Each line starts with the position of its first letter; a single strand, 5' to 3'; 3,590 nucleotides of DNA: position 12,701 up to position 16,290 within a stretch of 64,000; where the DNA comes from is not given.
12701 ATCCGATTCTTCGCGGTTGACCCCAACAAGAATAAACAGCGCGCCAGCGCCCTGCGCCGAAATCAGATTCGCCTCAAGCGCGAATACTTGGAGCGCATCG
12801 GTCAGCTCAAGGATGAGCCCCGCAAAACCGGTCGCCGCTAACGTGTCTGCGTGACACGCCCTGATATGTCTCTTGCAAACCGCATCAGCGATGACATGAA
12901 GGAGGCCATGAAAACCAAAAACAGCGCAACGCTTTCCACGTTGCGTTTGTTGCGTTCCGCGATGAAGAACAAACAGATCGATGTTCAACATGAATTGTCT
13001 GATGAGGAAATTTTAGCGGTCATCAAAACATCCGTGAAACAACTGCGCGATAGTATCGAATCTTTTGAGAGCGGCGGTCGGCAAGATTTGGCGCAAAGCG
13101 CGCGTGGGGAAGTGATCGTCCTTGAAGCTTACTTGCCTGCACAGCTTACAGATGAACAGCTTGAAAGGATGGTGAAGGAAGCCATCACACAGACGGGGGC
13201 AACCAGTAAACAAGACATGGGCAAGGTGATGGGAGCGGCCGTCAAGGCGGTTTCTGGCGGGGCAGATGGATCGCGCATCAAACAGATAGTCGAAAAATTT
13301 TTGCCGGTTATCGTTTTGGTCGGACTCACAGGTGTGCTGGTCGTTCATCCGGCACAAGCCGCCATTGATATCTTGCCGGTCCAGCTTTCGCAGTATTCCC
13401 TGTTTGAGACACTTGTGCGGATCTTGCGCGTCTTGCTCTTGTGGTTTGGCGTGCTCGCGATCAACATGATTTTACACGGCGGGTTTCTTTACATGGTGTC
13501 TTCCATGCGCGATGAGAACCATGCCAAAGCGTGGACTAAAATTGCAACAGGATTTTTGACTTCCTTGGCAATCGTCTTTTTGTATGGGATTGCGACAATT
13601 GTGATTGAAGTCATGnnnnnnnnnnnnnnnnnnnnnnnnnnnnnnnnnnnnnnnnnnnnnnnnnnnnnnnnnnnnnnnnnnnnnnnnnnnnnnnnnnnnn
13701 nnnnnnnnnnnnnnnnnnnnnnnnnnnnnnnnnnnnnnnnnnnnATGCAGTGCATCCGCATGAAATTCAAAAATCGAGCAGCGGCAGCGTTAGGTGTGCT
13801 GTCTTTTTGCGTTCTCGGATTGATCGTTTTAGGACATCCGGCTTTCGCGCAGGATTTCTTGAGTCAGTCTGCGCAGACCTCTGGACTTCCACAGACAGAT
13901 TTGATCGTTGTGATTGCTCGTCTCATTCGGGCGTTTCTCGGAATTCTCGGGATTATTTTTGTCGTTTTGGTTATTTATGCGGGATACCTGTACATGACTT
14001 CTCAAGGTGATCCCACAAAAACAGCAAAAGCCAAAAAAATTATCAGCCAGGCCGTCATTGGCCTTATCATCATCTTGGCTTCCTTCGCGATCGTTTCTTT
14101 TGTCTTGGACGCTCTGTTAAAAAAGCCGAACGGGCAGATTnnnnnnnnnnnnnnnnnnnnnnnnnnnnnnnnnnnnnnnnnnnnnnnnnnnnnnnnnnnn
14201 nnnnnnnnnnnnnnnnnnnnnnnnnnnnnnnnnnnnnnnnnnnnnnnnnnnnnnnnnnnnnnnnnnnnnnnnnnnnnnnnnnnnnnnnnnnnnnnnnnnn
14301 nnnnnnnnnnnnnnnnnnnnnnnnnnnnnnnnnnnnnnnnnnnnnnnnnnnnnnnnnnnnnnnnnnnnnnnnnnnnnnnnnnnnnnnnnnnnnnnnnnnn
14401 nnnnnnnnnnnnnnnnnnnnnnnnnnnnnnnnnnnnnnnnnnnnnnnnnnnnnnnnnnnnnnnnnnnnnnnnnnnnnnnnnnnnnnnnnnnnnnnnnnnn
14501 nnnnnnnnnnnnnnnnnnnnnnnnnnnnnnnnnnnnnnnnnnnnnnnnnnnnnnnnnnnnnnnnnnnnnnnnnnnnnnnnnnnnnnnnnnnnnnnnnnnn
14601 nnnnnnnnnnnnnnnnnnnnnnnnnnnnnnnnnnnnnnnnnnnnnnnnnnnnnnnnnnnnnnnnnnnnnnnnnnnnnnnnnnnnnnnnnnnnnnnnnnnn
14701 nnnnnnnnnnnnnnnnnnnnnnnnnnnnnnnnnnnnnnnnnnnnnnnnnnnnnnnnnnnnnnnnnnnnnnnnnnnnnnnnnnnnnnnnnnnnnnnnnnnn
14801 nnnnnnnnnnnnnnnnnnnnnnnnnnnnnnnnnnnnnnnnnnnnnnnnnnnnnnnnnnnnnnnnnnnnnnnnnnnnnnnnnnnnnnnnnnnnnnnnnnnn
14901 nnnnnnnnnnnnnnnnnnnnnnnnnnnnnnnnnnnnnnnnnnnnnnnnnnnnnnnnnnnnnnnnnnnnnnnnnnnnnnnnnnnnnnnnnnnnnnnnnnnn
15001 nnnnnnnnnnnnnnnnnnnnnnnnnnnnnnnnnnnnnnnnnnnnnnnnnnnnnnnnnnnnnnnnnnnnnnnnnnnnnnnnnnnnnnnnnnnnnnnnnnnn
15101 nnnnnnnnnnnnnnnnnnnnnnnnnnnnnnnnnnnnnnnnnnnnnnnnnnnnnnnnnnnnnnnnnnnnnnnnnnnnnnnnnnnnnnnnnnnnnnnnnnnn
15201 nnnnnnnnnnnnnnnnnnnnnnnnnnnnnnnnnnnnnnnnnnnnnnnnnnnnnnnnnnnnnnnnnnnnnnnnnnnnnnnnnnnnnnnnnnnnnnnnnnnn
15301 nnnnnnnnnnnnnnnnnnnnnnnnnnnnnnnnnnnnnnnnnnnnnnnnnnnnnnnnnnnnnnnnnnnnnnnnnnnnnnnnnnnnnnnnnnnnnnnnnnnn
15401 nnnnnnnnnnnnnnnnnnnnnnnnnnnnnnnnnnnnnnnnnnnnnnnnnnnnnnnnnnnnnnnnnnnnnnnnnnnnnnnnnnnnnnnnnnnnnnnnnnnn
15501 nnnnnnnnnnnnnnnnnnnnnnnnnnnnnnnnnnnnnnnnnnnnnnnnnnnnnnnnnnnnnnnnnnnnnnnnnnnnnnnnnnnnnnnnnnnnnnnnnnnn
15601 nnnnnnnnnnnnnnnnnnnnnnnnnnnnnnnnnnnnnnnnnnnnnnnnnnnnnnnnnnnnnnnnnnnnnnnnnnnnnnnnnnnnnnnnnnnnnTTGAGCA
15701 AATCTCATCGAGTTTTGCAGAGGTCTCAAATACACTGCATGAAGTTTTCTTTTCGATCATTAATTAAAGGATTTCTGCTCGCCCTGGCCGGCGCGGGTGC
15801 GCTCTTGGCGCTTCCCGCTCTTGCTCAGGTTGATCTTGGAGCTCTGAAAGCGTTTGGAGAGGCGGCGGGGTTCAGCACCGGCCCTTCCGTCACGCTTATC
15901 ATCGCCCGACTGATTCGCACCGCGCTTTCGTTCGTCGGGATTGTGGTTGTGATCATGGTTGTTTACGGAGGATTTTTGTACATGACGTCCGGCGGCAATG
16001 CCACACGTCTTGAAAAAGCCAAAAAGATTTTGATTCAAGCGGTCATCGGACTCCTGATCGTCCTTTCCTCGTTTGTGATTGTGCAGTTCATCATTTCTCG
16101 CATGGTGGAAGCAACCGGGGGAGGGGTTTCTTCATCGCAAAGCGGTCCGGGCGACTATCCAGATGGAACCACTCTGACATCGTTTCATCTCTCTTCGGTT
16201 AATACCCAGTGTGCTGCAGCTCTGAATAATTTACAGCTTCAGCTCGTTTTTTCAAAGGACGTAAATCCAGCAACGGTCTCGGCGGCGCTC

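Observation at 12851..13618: In-frame fusion of a YqeY/GatB-domain protein to a complete pilin-like module that carries its own embedded signal peptide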

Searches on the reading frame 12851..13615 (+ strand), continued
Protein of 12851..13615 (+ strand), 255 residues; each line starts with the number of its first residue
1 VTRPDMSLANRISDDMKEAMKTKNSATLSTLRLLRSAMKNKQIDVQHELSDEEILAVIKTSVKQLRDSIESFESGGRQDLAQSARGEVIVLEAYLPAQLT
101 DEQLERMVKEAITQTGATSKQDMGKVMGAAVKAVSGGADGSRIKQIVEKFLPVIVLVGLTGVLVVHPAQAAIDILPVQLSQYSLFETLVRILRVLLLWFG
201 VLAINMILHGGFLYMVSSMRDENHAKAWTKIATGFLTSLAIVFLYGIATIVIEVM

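Call 34: predict_structure(alignment_id=A4)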
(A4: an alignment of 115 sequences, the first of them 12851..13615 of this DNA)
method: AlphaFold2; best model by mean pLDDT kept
length: 255 residues; sequences in the alignment: 115
mean_pLDDT: 89.0   pTM: 0.56
mean pLDDT of the five models: 89.0, 87.7, 85.7, 85.5, 82.5
residues with pLDDT >= 90: 183; 70-90: 45; 50-70: 19; < 50: 8
segments of 3 or more residues with pLDDT < 50: 168-173
pLDDT, mean of each block of 10 residues (from residue 1): 77 97 96 98 97 95 96 97 97 89 92 89 93 87 91 72 53 55 86 94 96 93 95 97 95 88
secondary structure, 60 per line:
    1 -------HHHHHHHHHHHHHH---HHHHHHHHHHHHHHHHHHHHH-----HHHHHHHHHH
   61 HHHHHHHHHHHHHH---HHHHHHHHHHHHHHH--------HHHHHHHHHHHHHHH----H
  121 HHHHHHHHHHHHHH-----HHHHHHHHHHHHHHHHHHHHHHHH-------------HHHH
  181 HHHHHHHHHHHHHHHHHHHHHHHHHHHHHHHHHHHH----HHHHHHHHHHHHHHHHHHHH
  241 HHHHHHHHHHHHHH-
elements in order: H8-21 H25-45 H51-74 H78-92 H101-115 H120-134 H140-163 H177-216 H221-254
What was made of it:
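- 12878..13303 (+): Complete YqeY domain (residues 10-151), predicted to be cytoplasmic. AlphaFold pLDDT is >90 over most of the domain (call 34).
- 13298..13360 (+): Internal signal-peptide-like segment (residues 150-170: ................-HPAQA). It has an apolar h-region and a polar c-region ending in A168-x-A170. Predicted SPase I cleavage lies between nt 13360 and 13361. AlphaFold pLDDT is <50 only at residues 168-173 (call 34).
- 13361..13414 (+): Variable N-terminal linker of the putative mature pilin-like product (residues 171-188), predicted to be extracytoplasmic. Low to medium pLDDT (call 34).
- The only stretch below 50 is residues 168-173, the proposed cut site (call 34). AlphaFold predicts the last YqeY helix (140-163) to run directly into the hydrophobic segment with no linker (call 34).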

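Call 55: search_solved_structures(query=window:12866-13615:+, max_evalue=0.001)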
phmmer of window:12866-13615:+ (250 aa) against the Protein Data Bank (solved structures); distinct sequences matched with E-value up to 0.001: 3.
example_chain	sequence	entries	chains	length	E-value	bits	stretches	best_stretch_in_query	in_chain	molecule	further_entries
8xjg_A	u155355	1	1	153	1.9e-30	109.5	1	1-143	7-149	YqeY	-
1ng6_A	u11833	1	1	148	2.3e-28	102.7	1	1-144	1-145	Hypothetical protein yqeY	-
8xje_A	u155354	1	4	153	1.1e-22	84.2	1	1-144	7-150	YqeY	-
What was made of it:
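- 12878..13303 (+): Solved YqeY structures 8xjg (E 1.9e-30) and 1ng6 (E 2.3e-28) (call 55).
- On YqeY (PF09424): 8xjg_A E 1.9e-30 and 1ng6_A E 2.3e-28, covering query residues 1-144 (call 55).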

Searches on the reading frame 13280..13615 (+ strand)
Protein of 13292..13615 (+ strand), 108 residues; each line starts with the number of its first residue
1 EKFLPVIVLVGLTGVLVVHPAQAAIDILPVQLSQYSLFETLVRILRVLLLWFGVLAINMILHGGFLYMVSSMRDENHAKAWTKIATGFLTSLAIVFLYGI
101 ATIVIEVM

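Call 5: search_protein_families(library=pfam, proteins=[window:13292-13615:+], max_evalue=10)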
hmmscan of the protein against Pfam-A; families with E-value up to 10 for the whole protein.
window:13292-13615:+ (108 aa): 1 family
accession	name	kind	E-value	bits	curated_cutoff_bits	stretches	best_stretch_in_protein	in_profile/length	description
PF19592.4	DUF6097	-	0.097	13.3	27.5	1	36-105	51-124/152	Family of unknown function (DUF6097)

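Call 24: search_protein_families(library=pfam, alignment_id=A3, max_evalue=0.1)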
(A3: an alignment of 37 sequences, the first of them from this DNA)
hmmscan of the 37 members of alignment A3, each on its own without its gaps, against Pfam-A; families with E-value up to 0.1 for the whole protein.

A. member 1, seq(112 aa): 0 families

B. families by the number of members that match (of 37 scanned): 19 families
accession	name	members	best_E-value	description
PF18895.5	T4SS_pilin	10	0.00078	Type IV secretion system pilin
PF02322.20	Cyt_bd_oxida_II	3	0.014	Cytochrome bd terminal oxidase subunit II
PF14248.12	DUF4345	1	0.00038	Domain of unknown function (DUF4345)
PF03814.21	KdpA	1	0.0038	Potassium-transporting ATPase A subunit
PF03094.20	Mlo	1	0.0051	Mlo family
PF03023.19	MurJ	1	0.0094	Lipid II flippase MurJ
PF24648.1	DUF7641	1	0.015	Domain of unknown function (DUF7641)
PF20303.3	YLATT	1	0.016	YEATS-Like-Associating Three TM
PF07123.17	PsbW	1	0.016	Photosystem II reaction centre W protein (PsbW)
PF25237.1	MSL2_3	1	0.018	Mechanosensitive channel protein 2/3 domain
PF07662.18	Nucleos_tra2_C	1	0.018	Na+ dependent nucleoside transporter C-terminus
PF07125.16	DUF1378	1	0.022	Protein of unknown function (DUF1378)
PF24283.1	DUF7471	1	0.027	Family of unknown function (DUF7471)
PF04479.18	RTA1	1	0.029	RTA1 like protein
PF23997.1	DUF7315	1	0.033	Domain of unknown function (DUF7315)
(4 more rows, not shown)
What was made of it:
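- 13415..13615 (+): Two-helix hydrophobic hairpin (residues 189-216 and 232-255) with a short polar loop, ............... This is a T4SS_pilin/VirB2-like module. 10/37 orthologous tails hit PF18895, best E 7.8e-4 (call 24).
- On T4SS_pilin / VirB2-like (PF18895, PF04956): 10 of 37 orthologous tails hit it weakly, best E 7.8e-4 (call 24).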

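Call 25: search_solved_structures(query=A3, max_evalue=10)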
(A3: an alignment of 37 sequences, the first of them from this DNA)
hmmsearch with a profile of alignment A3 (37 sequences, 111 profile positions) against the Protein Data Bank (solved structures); distinct sequences matched with E-value up to 10: 0.
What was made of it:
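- Tried and rejected: Sequence search of the tail profile against the PDB: no hit at E <= 10 (call 25).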

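Call 40: search_protein_representatives(alignment_id=A3)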
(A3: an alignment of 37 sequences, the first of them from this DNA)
Query: 37 sequences, 111 profile positions. Proteins with E-value up to 0.001 (for the whole library): 2860; up to 1e-10: 36; up to 1e-30: 3. The best 150 are listed.
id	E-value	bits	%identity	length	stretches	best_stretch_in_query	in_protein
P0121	6.9e-36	138.9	-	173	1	1-111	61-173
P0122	7.8e-34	132.3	-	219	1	1-111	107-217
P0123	9.6e-32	125.6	-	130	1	1-111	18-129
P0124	2.2e-27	111.6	-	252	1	1-111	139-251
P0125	5.7e-26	107.0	-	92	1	28-111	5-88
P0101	6.9e-25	103.5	-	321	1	1-111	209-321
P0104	9.3e-25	103.1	-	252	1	1-111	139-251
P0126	9.5e-23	96.6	-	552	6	51-108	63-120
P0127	2.0e-22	95.6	-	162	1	1-110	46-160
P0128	2.3e-22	95.4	-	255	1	1-111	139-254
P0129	3.0e-20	88.6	-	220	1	2-111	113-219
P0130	4.1e-20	88.2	-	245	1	4-111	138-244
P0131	3.7e-18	81.9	-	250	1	1-110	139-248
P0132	4.1e-17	78.5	-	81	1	38-110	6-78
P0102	4.6e-17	78.3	-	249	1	1-110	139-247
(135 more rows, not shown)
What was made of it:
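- It also hits 2860 cluster representatives, mostly 110-150-aa proteins made of a signal peptide plus a hairpin (call 40).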

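Call 43: predict_structure(alignment_id=A3)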
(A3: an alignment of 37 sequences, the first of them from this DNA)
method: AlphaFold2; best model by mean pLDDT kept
length: 112 residues; sequences in the alignment: 37
mean_pLDDT: 84.5   pTM: 0.58
mean pLDDT of the five models: 84.5, 81.6, 79.7, 79.5, 75.1
residues with pLDDT >= 90: 60; 70-90: 32; 50-70: 20; < 50: 0
segments of 3 or more residues with pLDDT < 50: none
pLDDT, mean of each block of 10 residues (from residue 1): 73 78 59 68 90 94 95 89 94 96 92 86
secondary structure, 60 per line:
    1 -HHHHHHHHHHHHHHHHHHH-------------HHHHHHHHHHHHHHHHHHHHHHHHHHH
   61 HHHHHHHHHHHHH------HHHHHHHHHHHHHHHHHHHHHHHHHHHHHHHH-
elements in order: H2-20 H34-73 H80-111
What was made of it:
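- On T4SS_pilin / VirB2-like (PF18895, PF04956): AlphaFold helices 177-216 and 221-254 (calls 34, 43).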

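Call 47: fold_search(model_id=the predicted structure, library=pdb)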
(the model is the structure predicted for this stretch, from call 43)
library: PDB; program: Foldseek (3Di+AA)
matches with E <= 10: 125; with E <= 0.001: 0
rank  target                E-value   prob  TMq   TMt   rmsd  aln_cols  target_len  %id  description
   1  9jfj_A                1.5e+00  0.97  0.60  0.30   1.2        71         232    7  Crystal structure of the cytoplasmic domain of ZraS in ADP-bound form (released 2025-03-26)
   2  8ovd_G                1.6e+00  0.82  0.45  0.15   4.2        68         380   15  Respiratory supercomplex (III2-IV2) from Mycobacterium smegmatis (released 2024-07-17)
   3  3g67_B                1.8e+00  0.20  0.32  0.22  24.2       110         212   14  Crystal Structure of a Soluble Chemoreceptor from Thermotoga maritima (released 2009-07-28)
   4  3fpp_B                2.0e+00  0.30  0.39  0.20   6.1        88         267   15  Crystal structure of E.coli MacA (released 2009-04-28)
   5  8f2k_G                2.1e+00  0.25  0.31  0.35   5.7        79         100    9  Structure of yeast F1-ATPase determined with 100 micromolar cruentaren A (released 2023-04-05)
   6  3g6b_B                2.3e+00  0.18  0.33  0.20  17.2       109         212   15  Crystal structure of a Soluble Chemoreceptor from Thermotoga maritima Asn217Ile mutant (released 2009-07-28)
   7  5ng5_A                2.5e+00  0.28  0.38  0.16   4.2        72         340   10  multi-drug efflux; membrane transport; RND superfamily; Drug resistance (released 2017-04-19)
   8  9jfj_B                2.7e+00  0.54  0.47  0.26   3.1        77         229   13  Crystal structure of the cytoplasmic domain of ZraS in ADP-bound form (released 2025-03-26)
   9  4o93_A                2.7e+00  0.51  0.47  0.54   6.1       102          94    8  Crystal structure of Thermus thermophilis transhydrogeanse domain II dimer (released 2014-12-31)
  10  9qgy_G                2.9e+00  0.28  0.40  0.17   4.4        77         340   13  Structure of the YbjP lipoprotein bound to the MacAB-TolC tripartite efflux pump (released 2026-03-25)
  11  7qhm_A                3.4e+00  0.60  0.48  0.15   3.2        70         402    8  Cytochrome bcc-aa3 supercomplex (respiratory supercomplex III2/IV2) from Corynebacterium glutamicum (stigmatellin and  (released 2022-05-18)
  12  3abh_A                3.4e+00  0.25  0.38  0.17   4.1        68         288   15  Crystal structure of the EFC/F-BAR domain of human PACSIN2/Syndapin II (2.0 A) (released 2010-04-14)
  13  6s1k_E                3.4e+00  0.18  0.31  0.34   5.4        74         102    7  E. coli Core Signaling Unit, carrying QQQQ receptor mutation (released 2020-01-22)
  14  9a69_B                3.4e+00  0.18  0.33  0.08   5.2        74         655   14  Integrative model of MCPB-MCPC by crosslinking MS and deep learning (released 2024-09-18)
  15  3wu2_z                3.6e+00  0.63  0.44  0.75   2.1        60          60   22  Crystal structure analysis of Photosystem II complex (released 2014-09-03)
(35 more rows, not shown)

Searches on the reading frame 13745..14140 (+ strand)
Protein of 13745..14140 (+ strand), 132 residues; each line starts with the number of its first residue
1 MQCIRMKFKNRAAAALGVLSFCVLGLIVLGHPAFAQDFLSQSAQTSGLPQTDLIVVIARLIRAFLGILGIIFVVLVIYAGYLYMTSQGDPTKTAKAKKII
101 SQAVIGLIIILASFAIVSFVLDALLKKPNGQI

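Call 5: search_protein_families(library=pfam, proteins=[window:13745-14140:+], max_evalue=10)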
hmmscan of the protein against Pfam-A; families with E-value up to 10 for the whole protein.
window:13745-14140:+ (132 aa): 18 families
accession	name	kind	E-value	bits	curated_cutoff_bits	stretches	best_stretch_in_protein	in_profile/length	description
PF18895.5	T4SS_pilin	-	2.5e-10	40.7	26.6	1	56-120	8-71/71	Type IV secretion system pilin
PF04956.18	TrbC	-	2.6e-05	24.8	27.9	1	6-119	1-97/98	TrbC/VIRB2 pilin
PF04290.18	DctQ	-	0.012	16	28.3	1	58-125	62-127/132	Tripartite ATP-independent periplasmic transporters, DctQ component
PF04515.18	Choline_transpo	-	0.015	15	26.9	1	55-123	246-309/326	Plasma-membrane choline transporter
PF02322.20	Cyt_bd_oxida_II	-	0.02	14.7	35.6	1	45-119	136-210/302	Cytochrome bd terminal oxidase subunit II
PF16938.10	Phage_holin_Dp1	-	0.021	15.6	25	1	32-70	18-56/63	Putative phage holin Dp-1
PF20563.3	DUF6773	-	0.023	15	27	1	69-129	92-152/163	Family of unknown function (DUF6773)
PF20664.2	DUF6814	-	0.059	14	25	1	67-111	7-48/71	Family of unknown function (DUF6814)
PF13273.12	DUF4064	-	0.08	13.6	32.1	1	66-127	13-83/102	Protein of unknown function (DUF4064)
PF17870.6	Insulin_TMD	-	0.086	13.4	33.4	1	81-117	2-35/47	Insulin receptor trans-membrane segment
PF06664.17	WLS-like_TM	-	0.14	11.9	28.3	1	65-119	114-162/247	Wntless-like, transmembrane domain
PF19606.4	DUF6111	-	0.28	12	24.1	1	60-117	1-59/87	Family of unknown function (DUF6111)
PF04148.18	Erv26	-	0.34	11.2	22.2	1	61-117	7-62/202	Transmembrane adaptor Erv26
PF13786.12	DUF4179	-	0.57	11.1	30.1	1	6-38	4-34/94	Domain of unknown function (DUF4179)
PF05545.16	FixQ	-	0.6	10.5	29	1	60-84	5-29/49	Cbb3-type cytochrome oxidase component FixQ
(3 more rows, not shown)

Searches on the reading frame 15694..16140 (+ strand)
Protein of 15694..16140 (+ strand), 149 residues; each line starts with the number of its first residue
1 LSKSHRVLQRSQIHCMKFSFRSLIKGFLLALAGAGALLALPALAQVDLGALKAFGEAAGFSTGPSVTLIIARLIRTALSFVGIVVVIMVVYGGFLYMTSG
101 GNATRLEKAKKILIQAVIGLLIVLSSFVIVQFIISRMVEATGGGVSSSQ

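Call 5: search_protein_families(library=pfam, proteins=[window:15694-16140:+], max_evalue=10)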
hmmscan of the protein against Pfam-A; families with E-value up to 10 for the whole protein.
window:15694-16140:+ (149 aa): 5 families
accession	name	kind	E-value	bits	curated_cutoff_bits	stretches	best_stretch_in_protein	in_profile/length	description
PF18895.5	T4SS_pilin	-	2.2e-07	31.3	26.6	1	67-133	6-71/71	Type IV secretion system pilin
PF21525.2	Nlp36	-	0.094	13.1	27.3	0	118-135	10-27/49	Neuropeptide-like peptide 36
PF19606.4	DUF6111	-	0.13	13.1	24.1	1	73-130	1-59/87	Family of unknown function (DUF6111)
PF05987.18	DUF898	-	0.27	10.8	28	1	52-139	164-251/336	Bacterial protein of unknown function (DUF898)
PF15183.11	MRAP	-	3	8.3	27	1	108-143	32-65/89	Melanocortin-2 receptor accessory protein family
